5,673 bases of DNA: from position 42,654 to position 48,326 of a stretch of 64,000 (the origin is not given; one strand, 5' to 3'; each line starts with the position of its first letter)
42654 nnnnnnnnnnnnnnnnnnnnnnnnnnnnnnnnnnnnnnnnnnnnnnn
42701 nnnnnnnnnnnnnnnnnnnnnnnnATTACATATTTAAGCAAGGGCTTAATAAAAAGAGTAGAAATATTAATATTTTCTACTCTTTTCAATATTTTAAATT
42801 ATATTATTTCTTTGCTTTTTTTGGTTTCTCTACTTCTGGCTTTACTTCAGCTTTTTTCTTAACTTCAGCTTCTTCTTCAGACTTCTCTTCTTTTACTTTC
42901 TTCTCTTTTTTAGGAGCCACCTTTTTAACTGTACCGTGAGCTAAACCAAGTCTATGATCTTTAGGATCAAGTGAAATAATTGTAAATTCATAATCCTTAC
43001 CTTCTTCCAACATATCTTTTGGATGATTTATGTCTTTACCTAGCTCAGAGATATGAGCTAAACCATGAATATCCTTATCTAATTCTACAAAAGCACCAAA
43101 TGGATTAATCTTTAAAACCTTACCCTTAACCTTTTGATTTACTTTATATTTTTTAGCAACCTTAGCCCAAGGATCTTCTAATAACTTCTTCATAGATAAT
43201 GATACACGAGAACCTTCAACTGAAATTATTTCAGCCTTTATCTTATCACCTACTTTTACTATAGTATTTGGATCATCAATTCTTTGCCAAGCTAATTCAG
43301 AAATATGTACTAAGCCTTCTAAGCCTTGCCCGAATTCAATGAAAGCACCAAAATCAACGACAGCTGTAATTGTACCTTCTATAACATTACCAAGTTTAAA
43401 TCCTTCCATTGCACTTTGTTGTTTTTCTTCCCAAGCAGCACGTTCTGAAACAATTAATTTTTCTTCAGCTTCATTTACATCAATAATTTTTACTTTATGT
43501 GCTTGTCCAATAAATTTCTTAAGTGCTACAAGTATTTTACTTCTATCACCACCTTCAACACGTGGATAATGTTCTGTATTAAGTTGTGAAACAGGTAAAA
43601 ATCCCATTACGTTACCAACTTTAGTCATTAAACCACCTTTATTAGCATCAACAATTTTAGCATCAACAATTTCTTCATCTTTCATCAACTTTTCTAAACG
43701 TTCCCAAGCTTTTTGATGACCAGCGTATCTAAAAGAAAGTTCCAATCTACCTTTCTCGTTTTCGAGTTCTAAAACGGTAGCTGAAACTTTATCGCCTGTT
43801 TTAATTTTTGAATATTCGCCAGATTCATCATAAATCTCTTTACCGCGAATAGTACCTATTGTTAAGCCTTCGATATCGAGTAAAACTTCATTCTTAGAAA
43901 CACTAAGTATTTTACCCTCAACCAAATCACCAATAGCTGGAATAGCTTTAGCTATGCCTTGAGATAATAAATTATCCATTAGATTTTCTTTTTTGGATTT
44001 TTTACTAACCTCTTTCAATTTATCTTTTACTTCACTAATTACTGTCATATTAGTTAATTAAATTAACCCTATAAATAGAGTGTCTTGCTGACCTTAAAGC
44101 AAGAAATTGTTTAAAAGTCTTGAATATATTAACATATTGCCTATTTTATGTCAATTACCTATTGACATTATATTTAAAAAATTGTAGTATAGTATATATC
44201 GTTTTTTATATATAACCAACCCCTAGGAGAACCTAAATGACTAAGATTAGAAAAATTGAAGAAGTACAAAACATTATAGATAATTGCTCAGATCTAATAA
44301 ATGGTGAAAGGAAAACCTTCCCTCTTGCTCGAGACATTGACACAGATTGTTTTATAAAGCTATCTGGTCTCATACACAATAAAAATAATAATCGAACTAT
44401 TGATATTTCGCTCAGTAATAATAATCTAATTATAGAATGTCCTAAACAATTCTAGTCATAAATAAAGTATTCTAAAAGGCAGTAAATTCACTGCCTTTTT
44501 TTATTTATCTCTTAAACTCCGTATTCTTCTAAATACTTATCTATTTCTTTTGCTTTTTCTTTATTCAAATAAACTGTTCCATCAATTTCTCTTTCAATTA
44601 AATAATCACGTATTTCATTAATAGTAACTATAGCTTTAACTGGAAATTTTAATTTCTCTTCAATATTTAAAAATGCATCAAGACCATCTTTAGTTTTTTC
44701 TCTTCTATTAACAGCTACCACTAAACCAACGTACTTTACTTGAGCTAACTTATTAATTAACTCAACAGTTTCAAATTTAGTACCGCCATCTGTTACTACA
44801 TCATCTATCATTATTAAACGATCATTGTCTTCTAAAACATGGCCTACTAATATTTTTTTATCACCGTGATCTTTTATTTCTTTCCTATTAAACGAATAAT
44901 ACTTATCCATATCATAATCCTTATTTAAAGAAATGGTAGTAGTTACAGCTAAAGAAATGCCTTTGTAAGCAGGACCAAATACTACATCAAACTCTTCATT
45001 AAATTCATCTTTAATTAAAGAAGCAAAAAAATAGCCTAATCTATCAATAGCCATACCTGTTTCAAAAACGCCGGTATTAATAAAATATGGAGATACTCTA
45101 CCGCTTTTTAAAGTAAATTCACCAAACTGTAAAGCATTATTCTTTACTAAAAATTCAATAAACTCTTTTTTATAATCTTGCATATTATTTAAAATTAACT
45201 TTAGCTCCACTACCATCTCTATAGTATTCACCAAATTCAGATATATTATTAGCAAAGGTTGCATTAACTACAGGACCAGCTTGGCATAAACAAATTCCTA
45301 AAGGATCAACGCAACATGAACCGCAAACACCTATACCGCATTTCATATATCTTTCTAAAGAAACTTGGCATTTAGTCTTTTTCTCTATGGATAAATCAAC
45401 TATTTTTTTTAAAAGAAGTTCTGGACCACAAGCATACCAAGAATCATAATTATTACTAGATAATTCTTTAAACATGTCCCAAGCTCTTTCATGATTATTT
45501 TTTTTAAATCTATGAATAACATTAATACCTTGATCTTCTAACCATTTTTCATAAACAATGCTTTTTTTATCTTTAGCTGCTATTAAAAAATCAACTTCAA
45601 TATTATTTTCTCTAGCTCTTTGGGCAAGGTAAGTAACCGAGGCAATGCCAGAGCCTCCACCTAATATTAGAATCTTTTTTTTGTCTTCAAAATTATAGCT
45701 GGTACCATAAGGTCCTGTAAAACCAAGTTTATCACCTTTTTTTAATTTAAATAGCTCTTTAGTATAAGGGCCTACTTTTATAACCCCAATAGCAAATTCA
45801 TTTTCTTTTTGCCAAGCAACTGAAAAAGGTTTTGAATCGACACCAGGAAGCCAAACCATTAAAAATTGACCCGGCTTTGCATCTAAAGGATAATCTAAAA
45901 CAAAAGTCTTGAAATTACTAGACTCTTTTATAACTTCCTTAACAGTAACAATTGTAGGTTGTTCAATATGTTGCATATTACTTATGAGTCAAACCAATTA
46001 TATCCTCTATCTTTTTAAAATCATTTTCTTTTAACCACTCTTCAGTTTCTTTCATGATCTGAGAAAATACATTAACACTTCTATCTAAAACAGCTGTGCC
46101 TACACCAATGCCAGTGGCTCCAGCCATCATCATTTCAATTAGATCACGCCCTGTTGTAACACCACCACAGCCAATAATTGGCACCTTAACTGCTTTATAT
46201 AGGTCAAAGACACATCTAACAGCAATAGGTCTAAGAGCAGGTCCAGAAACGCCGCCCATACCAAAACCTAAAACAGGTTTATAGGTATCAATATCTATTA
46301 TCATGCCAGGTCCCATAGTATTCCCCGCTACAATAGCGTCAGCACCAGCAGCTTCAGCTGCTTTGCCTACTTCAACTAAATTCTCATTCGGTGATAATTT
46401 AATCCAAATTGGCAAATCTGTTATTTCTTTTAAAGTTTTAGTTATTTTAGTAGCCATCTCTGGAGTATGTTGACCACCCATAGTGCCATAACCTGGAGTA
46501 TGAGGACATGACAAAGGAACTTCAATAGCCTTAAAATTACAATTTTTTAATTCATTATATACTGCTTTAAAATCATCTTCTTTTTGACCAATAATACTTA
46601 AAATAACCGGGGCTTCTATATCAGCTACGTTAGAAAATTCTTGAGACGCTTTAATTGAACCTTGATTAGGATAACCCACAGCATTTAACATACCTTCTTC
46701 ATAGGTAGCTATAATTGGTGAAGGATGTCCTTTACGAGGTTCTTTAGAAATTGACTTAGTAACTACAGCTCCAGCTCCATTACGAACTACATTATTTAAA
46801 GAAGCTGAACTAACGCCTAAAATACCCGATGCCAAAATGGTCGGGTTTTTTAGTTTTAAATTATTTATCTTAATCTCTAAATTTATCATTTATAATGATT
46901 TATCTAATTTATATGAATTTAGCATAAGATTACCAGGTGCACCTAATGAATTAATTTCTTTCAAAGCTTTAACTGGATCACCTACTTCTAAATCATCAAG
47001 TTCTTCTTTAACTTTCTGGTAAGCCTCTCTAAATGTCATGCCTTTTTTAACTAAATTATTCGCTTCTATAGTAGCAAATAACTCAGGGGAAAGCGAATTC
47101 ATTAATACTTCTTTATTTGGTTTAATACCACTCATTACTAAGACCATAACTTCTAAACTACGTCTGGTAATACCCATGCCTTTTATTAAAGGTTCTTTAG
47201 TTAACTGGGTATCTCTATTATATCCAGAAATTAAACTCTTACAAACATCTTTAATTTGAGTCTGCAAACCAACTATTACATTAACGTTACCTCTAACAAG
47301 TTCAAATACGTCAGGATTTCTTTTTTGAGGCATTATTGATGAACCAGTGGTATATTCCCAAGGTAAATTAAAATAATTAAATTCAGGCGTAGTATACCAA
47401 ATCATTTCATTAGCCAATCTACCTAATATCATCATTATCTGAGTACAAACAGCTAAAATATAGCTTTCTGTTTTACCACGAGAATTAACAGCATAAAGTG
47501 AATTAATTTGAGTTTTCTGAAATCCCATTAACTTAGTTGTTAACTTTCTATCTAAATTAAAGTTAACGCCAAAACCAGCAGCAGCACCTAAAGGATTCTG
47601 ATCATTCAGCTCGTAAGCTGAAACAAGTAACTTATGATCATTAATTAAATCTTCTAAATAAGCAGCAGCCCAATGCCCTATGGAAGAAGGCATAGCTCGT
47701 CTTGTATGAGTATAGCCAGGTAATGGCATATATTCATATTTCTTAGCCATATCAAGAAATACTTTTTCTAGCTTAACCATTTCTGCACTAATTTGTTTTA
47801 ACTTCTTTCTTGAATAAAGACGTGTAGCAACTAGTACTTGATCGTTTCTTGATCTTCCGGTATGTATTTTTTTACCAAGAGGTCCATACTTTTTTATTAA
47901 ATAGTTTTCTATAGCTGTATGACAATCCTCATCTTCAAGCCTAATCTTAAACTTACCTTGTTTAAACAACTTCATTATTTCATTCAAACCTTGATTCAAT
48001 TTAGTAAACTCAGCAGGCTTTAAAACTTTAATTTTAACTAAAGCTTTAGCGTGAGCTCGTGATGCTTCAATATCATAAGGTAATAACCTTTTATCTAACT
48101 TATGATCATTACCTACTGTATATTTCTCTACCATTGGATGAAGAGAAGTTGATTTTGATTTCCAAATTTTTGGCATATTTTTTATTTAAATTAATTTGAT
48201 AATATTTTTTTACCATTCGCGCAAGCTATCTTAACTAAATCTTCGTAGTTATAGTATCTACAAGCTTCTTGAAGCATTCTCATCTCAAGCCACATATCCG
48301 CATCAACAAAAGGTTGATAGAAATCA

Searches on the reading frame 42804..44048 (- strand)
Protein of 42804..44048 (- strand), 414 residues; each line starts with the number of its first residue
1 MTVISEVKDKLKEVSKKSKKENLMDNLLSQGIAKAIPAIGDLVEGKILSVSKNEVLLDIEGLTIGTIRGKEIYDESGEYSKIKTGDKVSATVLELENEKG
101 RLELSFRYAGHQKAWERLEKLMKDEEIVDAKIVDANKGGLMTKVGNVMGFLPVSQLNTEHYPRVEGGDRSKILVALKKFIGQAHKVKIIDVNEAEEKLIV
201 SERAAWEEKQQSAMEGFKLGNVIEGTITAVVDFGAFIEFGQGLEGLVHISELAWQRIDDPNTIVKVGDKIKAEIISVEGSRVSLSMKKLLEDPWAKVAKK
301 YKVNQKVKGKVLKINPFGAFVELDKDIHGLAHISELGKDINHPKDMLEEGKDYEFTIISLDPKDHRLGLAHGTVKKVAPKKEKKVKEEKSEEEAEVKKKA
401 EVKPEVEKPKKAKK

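Call 18: search_protein_families(library=pfam, proteins=[window:42804-44048:-], max_evalue=0.001)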
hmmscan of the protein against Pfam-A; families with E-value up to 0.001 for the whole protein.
window:42804-44048:- (414 aa): 2 families
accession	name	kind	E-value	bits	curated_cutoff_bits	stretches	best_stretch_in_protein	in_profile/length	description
PF00575.29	S1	-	7.3e-45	151.7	22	4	218-287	3-74/74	S1 RNA binding domain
PF23459.1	S1_RRP5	-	3.7e-18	66.3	27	1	305-369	5-70/72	RRP5 S1 domain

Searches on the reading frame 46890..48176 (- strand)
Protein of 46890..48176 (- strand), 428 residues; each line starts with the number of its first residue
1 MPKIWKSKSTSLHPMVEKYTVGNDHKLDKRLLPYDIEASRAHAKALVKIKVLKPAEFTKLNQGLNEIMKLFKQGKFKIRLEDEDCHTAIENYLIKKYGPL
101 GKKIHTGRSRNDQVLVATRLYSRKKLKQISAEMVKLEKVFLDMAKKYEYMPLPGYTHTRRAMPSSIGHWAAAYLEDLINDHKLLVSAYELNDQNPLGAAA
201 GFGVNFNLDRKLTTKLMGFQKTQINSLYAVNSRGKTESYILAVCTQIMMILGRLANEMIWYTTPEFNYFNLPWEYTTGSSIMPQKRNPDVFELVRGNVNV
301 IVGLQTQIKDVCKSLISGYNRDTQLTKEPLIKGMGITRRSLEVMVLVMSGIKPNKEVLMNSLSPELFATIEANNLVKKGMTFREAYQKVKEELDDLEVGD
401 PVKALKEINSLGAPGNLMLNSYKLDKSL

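Call 18: search_protein_families(library=pfam, proteins=[window:46890-48176:-], max_evalue=0.001)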
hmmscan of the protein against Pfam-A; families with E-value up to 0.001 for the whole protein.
window:46890-48176:- (428 aa): 1 family
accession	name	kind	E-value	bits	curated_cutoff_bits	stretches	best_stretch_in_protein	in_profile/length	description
PF00206.25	Lyase_1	-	9.8e-54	183.3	27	1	25-303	18-312/312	Lyase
